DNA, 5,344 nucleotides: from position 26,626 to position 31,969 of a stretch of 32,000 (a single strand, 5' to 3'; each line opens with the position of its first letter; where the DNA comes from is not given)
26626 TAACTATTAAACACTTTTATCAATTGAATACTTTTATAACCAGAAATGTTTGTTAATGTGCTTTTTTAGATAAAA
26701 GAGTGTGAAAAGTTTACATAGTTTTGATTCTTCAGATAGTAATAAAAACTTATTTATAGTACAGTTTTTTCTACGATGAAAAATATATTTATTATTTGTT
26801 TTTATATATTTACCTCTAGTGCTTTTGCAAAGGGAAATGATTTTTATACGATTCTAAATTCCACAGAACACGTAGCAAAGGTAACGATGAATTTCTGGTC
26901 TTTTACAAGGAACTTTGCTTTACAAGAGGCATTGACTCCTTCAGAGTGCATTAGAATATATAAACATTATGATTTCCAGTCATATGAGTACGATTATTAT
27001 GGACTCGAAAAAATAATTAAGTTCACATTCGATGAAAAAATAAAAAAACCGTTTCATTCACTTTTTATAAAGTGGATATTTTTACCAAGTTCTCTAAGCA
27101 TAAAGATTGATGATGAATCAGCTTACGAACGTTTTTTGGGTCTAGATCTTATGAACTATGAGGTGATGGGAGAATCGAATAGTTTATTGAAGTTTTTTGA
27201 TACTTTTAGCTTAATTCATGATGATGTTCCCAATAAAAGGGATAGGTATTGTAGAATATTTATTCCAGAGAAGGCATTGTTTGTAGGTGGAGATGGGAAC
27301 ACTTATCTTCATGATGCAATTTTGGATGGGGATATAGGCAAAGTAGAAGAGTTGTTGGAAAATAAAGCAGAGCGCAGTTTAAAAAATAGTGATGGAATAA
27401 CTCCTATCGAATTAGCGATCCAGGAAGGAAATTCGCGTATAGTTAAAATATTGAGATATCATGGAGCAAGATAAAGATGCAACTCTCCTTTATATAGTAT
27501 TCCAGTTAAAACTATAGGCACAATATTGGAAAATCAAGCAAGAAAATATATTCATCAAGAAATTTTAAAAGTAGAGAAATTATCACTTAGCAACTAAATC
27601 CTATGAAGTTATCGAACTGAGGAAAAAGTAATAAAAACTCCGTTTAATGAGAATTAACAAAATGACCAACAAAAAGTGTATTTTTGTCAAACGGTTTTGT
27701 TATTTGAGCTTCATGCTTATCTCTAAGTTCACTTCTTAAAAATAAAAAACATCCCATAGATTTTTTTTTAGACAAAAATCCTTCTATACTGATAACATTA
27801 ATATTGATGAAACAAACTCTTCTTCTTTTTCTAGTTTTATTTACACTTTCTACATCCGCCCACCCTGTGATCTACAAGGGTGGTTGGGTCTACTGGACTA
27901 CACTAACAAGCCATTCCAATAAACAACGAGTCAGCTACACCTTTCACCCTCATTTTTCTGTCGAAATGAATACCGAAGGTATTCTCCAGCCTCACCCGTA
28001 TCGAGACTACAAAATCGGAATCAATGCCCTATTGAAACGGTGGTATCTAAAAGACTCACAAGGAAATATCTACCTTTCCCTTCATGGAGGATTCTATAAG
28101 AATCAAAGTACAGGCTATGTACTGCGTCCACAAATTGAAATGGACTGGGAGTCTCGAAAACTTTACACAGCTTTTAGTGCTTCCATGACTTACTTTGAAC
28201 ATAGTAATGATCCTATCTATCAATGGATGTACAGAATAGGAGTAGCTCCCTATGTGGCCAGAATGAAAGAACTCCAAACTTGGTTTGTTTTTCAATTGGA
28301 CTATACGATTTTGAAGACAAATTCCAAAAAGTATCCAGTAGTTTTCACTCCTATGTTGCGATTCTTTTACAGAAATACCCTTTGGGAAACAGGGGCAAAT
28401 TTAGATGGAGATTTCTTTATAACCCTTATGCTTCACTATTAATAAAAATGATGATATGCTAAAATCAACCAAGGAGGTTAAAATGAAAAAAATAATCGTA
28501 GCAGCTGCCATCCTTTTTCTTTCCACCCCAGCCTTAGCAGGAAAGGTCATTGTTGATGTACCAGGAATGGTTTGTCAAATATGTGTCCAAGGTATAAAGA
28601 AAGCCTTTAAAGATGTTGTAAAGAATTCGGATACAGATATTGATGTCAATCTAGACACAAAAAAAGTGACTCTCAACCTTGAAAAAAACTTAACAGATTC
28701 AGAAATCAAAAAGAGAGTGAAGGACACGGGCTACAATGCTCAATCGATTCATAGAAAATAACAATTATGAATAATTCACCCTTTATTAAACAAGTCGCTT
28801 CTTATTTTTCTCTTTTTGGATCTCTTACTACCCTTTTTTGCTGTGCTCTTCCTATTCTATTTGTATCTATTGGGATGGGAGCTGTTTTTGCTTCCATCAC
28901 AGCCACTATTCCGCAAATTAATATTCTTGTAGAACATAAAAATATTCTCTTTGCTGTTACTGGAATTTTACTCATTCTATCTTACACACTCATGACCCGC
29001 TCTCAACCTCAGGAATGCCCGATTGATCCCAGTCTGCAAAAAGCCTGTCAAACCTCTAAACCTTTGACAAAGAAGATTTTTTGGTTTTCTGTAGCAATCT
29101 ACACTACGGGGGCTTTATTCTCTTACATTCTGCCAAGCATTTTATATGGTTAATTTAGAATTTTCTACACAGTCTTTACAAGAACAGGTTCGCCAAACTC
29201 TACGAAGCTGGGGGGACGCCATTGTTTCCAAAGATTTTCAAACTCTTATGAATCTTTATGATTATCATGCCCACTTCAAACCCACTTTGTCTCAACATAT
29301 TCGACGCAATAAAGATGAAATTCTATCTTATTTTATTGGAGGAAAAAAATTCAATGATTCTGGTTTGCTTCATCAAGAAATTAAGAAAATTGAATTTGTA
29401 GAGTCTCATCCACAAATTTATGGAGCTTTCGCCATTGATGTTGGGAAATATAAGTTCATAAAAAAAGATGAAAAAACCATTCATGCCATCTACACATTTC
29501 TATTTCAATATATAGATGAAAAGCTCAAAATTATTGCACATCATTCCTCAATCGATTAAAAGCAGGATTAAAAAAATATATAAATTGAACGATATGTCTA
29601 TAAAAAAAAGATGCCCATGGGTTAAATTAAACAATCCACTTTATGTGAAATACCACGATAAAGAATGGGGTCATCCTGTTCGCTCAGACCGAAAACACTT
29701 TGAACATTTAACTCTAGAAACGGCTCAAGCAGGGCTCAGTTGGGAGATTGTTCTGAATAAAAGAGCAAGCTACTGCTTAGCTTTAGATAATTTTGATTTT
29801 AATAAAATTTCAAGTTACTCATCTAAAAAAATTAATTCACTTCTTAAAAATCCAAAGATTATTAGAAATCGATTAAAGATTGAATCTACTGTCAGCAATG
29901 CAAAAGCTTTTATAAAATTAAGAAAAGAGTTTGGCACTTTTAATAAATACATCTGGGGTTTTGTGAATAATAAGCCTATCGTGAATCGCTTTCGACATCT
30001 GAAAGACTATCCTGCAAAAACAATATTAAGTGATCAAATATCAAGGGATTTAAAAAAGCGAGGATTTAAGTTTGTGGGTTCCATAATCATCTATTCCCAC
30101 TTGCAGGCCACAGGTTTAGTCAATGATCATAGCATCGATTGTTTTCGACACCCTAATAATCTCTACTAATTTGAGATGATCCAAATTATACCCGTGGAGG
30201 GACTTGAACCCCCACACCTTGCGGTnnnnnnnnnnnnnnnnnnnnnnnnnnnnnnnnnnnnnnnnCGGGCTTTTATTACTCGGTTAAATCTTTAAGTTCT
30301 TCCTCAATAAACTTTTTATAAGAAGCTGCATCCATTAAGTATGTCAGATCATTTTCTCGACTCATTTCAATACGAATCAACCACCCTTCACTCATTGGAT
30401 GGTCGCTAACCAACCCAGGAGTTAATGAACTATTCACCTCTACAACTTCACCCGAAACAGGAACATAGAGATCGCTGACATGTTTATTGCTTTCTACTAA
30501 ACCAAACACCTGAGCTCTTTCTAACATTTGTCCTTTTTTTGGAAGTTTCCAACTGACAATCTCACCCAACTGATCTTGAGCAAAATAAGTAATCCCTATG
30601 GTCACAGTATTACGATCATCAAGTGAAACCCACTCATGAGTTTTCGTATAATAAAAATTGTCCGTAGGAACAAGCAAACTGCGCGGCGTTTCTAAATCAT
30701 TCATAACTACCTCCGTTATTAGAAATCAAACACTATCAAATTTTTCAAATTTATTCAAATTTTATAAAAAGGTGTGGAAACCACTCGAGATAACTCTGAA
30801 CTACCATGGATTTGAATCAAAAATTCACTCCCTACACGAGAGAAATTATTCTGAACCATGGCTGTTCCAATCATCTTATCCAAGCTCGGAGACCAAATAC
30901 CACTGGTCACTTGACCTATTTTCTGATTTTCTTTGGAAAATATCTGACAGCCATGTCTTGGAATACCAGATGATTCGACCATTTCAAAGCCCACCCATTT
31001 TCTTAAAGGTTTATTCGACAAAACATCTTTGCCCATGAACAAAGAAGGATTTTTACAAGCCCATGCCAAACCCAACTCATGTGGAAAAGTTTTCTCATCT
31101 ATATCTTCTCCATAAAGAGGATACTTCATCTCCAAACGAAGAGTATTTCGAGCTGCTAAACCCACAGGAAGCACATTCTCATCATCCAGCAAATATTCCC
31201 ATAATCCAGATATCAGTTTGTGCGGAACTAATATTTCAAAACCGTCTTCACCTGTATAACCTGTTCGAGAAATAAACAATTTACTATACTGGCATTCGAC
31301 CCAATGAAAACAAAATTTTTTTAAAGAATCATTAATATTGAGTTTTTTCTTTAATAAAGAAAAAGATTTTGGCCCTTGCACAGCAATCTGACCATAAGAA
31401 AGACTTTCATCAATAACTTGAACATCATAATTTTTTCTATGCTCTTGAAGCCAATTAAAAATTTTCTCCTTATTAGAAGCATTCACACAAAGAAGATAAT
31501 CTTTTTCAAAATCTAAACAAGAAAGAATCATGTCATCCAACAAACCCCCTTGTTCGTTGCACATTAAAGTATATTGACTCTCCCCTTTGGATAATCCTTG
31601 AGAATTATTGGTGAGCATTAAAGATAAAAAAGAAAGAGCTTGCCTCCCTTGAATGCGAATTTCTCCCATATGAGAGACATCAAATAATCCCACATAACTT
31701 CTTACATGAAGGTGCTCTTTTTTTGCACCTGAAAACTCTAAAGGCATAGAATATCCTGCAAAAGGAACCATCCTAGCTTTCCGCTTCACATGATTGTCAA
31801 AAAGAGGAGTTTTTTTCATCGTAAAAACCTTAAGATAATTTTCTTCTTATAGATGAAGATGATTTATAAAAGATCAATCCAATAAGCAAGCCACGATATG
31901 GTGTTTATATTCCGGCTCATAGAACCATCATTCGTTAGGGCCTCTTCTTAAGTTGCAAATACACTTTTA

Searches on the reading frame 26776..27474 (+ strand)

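Call 8: search_protein_families(library=pfam, proteins=[window:26776-27474:+], max_evalue=0.00001)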
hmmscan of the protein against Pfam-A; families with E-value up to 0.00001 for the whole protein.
window:26776-27474:+ (232 aa): 2 families
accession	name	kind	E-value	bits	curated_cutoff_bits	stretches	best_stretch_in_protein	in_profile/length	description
PF12796.13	Ank_2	-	9.3e-07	29.8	27.3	1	172-231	27-84/90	Ankyrin repeats (3 copies)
PF00023.36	Ank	-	6.6e-06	26.6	21.1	0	206-231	1-26/33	Ankyrin repeat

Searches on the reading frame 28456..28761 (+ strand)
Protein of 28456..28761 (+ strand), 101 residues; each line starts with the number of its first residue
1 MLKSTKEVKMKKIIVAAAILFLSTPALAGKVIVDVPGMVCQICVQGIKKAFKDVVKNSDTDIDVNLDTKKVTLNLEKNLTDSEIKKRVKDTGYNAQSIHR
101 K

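Call 8: search_protein_families(library=pfam, proteins=[window:28456-28761:+], max_evalue=0.00001)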
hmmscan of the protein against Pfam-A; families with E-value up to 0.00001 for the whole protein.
window:28456-28761:+ (101 aa): 1 family
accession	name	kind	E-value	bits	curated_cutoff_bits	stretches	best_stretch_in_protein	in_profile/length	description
PF00403.32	HMA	-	2.3e-08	34.7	24.8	1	33-93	2-61/62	Heavy-metal-associated domain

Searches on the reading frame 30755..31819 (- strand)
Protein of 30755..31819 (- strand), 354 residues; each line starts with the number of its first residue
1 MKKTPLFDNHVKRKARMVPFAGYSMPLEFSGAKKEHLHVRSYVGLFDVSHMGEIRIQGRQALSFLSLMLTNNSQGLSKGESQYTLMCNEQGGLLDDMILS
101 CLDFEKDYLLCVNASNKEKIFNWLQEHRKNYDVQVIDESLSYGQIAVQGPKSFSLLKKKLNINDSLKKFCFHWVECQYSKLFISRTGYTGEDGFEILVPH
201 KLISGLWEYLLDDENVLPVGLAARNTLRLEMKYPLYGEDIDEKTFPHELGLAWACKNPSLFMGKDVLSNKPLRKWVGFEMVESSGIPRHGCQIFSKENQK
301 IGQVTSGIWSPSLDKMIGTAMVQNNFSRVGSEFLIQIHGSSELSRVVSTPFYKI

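Call 8: search_protein_families(library=pfam, proteins=[window:30755-31819:-], max_evalue=0.00001)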
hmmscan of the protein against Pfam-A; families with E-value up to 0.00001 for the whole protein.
window:30755-31819:- (354 aa): 2 families
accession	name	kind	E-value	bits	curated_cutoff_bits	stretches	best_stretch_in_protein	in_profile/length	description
PF01571.26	GCV_T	-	6.8e-84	281.5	25.6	1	7-254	2-255/255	Aminomethyltransferase folate-binding domain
PF08669.17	GCV_T_C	-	4.4e-20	71.8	25.9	1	273-353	1-80/80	Glycine cleavage T-protein C-terminal barrel domain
